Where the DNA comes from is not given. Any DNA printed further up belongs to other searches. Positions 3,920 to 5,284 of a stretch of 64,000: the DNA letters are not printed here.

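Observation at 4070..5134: GT9 heptosyltransferase in an archaeon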

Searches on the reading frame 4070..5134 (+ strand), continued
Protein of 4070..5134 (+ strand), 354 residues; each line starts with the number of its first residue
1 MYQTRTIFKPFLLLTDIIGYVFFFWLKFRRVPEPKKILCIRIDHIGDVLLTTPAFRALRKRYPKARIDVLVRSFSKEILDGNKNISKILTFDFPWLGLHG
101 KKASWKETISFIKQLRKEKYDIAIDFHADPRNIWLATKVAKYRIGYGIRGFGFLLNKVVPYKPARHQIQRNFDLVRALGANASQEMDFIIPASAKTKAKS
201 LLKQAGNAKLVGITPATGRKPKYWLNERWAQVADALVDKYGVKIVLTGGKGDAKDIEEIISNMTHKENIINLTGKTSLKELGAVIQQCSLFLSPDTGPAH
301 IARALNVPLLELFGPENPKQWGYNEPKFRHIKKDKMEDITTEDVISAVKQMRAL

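Call 18: find_encoding_contigs(protein=P0008, flank=10000, max_places=2)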
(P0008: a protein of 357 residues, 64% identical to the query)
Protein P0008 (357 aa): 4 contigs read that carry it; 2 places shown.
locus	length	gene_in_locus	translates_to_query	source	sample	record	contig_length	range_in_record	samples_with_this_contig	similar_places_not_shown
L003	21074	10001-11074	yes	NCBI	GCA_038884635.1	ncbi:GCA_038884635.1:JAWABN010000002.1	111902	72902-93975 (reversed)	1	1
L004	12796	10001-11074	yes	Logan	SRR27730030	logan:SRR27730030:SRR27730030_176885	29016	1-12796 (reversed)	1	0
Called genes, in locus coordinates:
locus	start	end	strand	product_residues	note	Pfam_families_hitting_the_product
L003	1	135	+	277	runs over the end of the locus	PF13489:Methyltransf_23, PF07021:MetW, PF08241:Methyltransf_11, PF08242:Methyltransf_12, PF13649:Methyltransf_25, PF13847:Methyltransf_31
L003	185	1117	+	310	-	PF00535:Glycos_transf_2, PF10111:Glyco_tranf_2_2 (weak)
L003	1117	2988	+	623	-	PF13522:GATase_6, PF12481:DUF3700 (weak), PF13537:GATase_7, PF00733:Asn_synthase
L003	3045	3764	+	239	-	PF00535:Glycos_transf_2, PF13641:Glyco_tranf_2_3 (weak)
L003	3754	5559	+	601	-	-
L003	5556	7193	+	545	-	-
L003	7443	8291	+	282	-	PF00535:Glycos_transf_2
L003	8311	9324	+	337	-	PF01073:3Beta_HSD, PF01370:Epimerase, PF02719:Polysacc_synt_2, PF04321:RmlD_sub_bind, PF07993:NAD_binding_4 (faint), PF13460:NAD_binding_10, PF16363:GDP_Man_Dehyd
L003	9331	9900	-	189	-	PF13489:Methyltransf_23, PF08241:Methyltransf_11, PF08242:Methyltransf_12 (faint), PF13649:Methyltransf_25 (weak)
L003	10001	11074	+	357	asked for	PF01075:Glyco_transf_9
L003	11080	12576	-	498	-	PF01943:Polysacc_synt, PF13440:Polysacc_synt_3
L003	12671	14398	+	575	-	-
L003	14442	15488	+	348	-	PF01073:3Beta_HSD, PF01370:Epimerase, PF02719:Polysacc_synt_2, PF04321:RmlD_sub_bind, PF16363:GDP_Man_Dehyd, PF13460:NAD_binding_10, PF07993:NAD_binding_4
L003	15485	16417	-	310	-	PF01073:3Beta_HSD, PF01370:Epimerase, PF04321:RmlD_sub_bind, PF05368:NmrA (weak), PF13460:NAD_binding_10, PF16363:GDP_Man_Dehyd, PF07993:NAD_binding_4 (weak)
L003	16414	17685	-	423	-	PF01266:DAO (faint), PF01593:Amino_oxidase, PF13450:NAD_binding_8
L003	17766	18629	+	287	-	PF01040:UbiA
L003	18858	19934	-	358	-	PF05833:NFACT_N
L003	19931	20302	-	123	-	PF00892:EamA (weak), PF10639:TMEM234 (weak)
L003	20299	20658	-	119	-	PF00892:EamA (weak)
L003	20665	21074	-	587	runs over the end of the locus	PF02355:SecD_SecF_C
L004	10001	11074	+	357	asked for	PF01075:Glyco_transf_9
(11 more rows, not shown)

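Call 19: find_encoding_contigs(protein=P0032, flank=10000, max_places=2)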
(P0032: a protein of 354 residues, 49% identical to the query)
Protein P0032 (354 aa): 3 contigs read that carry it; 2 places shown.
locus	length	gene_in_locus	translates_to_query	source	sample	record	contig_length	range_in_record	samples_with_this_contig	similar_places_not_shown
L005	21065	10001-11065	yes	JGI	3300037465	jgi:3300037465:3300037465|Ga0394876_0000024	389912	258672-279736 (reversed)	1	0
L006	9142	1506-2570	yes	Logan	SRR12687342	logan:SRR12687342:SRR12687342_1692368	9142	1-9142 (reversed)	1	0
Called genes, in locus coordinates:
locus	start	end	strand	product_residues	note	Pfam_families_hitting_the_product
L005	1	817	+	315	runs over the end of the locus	PF00294:PfkB, PF08543:Phos_pyr_kin (faint)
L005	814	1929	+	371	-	PF01075:Glyco_transf_9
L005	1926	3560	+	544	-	-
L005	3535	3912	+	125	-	-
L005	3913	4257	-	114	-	-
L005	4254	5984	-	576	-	-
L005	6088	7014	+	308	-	PF00535:Glycos_transf_2, PF10111:Glyco_tranf_2_2 (weak), PF13641:Glyco_tranf_2_3 (weak)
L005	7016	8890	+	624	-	PF13522:GATase_6, PF12481:DUF3700 (weak), PF13537:GATase_7, PF00733:Asn_synthase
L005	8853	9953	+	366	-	PF08003:Methyltransf_9, PF01728:FtsJ (weak), PF13489:Methyltransf_23, PF13847:Methyltransf_31, PF08241:Methyltransf_11, PF08242:Methyltransf_12, PF13649:Methyltransf_25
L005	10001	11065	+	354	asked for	PF01075:Glyco_transf_9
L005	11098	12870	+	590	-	-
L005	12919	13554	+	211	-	PF00583:Acetyltransf_1 (weak), PF13508:Acetyltransf_7 (faint)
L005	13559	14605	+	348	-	PF01073:3Beta_HSD, PF01370:Epimerase, PF02719:Polysacc_synt_2, PF04321:RmlD_sub_bind, PF05368:NmrA (weak), PF16363:GDP_Man_Dehyd, PF13460:NAD_binding_10, PF07993:NAD_binding_4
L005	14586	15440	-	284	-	-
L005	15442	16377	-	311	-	PF01073:3Beta_HSD, PF01113:DapB_N (faint), PF01370:Epimerase, PF02719:Polysacc_synt_2 (weak), PF04321:RmlD_sub_bind, PF05368:NmrA, PF13460:NAD_binding_10, PF16363:GDP_Man_Dehyd (weak), +2 more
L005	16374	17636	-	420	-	PF01266:DAO (faint), PF01593:Amino_oxidase, PF13450:NAD_binding_8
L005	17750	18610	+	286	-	PF01040:UbiA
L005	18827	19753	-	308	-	PF01207:Dus, PF01180:DHO_dh (weak), PF00977:His_biosynth (weak)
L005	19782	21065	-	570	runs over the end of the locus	PF02543:Carbam_trans_N, PF16861:Carbam_trans_C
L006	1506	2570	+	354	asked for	PF01075:Glyco_transf_9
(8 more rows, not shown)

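Call 26: find_related_loci(query=A1, collection=genome_contigs, flank=10000)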
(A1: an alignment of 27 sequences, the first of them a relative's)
Query A1 (354 aa) in genome_contigs; peptide patterns used: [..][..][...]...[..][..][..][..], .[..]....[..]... (x = any residue, [..] = any of these).
599 stretches matched a pattern (row limit reached: there are more); 448 encode a relative of the query (tblastn E <= 1e-3); the best 80 are kept; 80 distinct loci.
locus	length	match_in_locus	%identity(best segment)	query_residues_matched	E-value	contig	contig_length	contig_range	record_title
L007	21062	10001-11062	66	1-354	2e-160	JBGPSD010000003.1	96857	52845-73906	MAG: Candidatus Nanoarchaeia archaeon isolate OBJ1_062018_130_26 k141_1440401_length_96857_cov_11.0000, whole genome sho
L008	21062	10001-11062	64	1-354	1e-155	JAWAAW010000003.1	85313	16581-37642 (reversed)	MAG: Candidatus Woesearchaeota archaeon isolate JZ-4_201709_bins_170 JZ-4_201709_bins_170_scaffold_3, whole genome shotg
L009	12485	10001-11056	55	1-354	1e-131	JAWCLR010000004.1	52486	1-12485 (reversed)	MAG: Candidatus Woesearchaeota archaeon isolate JZ-2_201705_bins_23 JZ-2_201705_bins_23_scaffold_4, whole genome shotgun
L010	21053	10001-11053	55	1-354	7e-131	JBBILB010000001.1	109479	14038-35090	MAG: Candidatus Woesearchaeota archaeon isolate PGS172224_bin_2 NODE_96_length_109479_cov_2.84032, whole genome shotgun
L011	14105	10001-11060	83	1-354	9e-150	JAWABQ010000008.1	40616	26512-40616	MAG: Candidatus Woesearchaeota archaeon isolate JZ-4_201808_bins_194 JZ-4_201808_bins_194_scaffold_8, whole genome shotg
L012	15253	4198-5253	50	1-354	3e-120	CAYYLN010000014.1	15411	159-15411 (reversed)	MAG TPA_asm: uncultured Methanosarcinales archaeon isolate binchicken_co38_1403 genome assembly, contig: NODE_8121_lengt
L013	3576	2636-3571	50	2-313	1e-107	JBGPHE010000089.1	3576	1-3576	MAG: Candidatus Nanoarchaeia archaeon isolate OBJ_0618_7090110_366 k141_6942555_length_3576_cov_38.0967, whole genome sh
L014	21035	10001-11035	49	2-350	5e-103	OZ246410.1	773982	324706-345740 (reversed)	MAG: uncultured Methanosarcinales archaeon isolate SRP193066_co2_46 genome assembly, chromosome: 1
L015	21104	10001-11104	43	2-351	5e-85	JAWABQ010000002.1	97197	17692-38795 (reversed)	MAG: Candidatus Woesearchaeota archaeon isolate JZ-4_201808_bins_194 JZ-4_201808_bins_194_scaffold_2, whole genome shotg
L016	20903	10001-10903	37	1-336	5e-58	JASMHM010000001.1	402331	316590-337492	MAG: Candidatus Woesearchaeota archaeon isolate ETNP7_MAG_72 NODE_1_length_402331_cov_6.813702, whole genome shotgun seq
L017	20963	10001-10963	35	1-351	1e-57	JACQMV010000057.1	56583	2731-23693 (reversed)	MAG: Candidatus Woesearchaeota archaeon isolate NC_groundwater_1238_Ag_S-0.1um_39_91 S_p1_S3_coassembly_k141_2132962, wh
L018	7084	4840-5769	36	16-322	4e-57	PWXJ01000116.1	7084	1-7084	MAG: PVC group bacterium isolate CSSed11_89 CS-Sed11-C21171, whole genome shotgun sequence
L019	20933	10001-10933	34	35-331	4e-54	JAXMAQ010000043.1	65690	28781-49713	MAG: Planctomycetota bacterium isolate STL-PLA14 C4.94.fa-43, whole genome shotgun sequence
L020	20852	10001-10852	36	35-317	7e-52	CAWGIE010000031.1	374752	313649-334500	MAG: uncultured bacterium isolate MFD02416.bin.2.262 genome assembly, contig: contig_58223, whole genome shotgun sequenc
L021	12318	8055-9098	32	12-346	8e-51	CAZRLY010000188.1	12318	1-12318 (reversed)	MAG TPA_asm: uncultured bacterium isolate binchicken_co97_140 genome assembly, contig: NODE_20423_length_12318_cov_6.822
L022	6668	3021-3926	35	1-305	2e-50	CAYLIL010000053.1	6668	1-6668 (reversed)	MAG TPA_asm: uncultured Methanosarcinales archaeon isolate binchicken_co28_248 genome assembly, contig: NODE_7453_length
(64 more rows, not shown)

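Call 31: find_encoding_contigs(protein=P0003, flank=10000, max_places=2)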
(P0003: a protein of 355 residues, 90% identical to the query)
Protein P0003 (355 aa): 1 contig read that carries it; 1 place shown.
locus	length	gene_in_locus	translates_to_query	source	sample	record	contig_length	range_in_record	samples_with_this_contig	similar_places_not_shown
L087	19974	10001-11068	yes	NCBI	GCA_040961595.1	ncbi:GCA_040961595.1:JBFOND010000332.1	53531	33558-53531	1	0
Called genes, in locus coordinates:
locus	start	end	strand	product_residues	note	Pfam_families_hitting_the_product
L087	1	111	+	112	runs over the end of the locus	PF10066:DUF2304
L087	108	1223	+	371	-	PF01075:Glyco_transf_9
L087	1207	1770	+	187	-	PF13580:SIS_2, PF01380:SIS (weak)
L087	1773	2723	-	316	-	-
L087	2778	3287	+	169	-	PF01467:CTP_transf_like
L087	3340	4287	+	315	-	PF00294:PfkB, PF25270:Khk (faint), PF08543:Phos_pyr_kin (weak)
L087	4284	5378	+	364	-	PF01075:Glyco_transf_9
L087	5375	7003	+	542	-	-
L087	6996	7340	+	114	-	-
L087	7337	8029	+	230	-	PF00535:Glycos_transf_2, PF10111:Glyco_tranf_2_2, PF13641:Glyco_tranf_2_3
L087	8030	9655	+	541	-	PF20176:DUF6541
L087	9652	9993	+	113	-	-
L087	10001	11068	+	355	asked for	PF01075:Glyco_transf_9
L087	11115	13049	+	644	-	PF13522:GATase_6, PF13537:GATase_7, PF00733:Asn_synthase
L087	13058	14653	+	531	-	-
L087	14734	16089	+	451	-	PF02310:B12-binding, PF04055:Radical_SAM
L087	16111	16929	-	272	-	PF13489:Methyltransf_23, PF08003:Methyltransf_9 (weak), PF01209:Ubie_methyltran, PF07021:MetW (faint), PF13847:Methyltransf_31, PF08241:Methyltransf_11, PF08242:Methyltransf_12, PF13649:Methyltransf_25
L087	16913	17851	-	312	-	PF00535:Glycos_transf_2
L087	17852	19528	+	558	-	-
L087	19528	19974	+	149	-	?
